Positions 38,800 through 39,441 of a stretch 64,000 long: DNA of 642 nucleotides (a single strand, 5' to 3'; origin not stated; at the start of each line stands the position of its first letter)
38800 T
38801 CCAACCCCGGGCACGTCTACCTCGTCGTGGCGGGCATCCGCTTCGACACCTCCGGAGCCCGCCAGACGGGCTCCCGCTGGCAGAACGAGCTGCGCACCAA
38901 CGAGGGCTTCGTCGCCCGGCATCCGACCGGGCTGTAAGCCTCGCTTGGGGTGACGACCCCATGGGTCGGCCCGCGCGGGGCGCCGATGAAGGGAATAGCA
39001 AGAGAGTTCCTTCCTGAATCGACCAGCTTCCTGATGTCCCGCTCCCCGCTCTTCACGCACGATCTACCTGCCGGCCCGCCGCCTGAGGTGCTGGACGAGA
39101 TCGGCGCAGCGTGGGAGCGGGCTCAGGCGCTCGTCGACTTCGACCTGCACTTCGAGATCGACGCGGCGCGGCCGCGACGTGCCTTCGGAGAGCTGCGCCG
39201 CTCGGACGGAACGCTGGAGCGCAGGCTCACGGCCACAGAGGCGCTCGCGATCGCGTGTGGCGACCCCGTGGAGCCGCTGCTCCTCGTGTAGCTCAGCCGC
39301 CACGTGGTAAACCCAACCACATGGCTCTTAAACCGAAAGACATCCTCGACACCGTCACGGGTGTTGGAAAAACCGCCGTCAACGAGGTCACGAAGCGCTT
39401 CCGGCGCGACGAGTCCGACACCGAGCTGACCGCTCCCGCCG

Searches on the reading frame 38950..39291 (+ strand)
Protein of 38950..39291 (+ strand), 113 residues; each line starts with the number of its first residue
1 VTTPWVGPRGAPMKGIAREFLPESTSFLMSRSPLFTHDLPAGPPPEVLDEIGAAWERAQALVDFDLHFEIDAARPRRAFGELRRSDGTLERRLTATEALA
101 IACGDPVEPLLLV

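Call 65: search_protein_families(library=pfam, max_evalue=0.1, proteins=[window:38950-39291:+])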
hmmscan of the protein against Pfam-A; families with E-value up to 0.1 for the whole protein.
window:38950-39291:+ (113 aa): 0 families
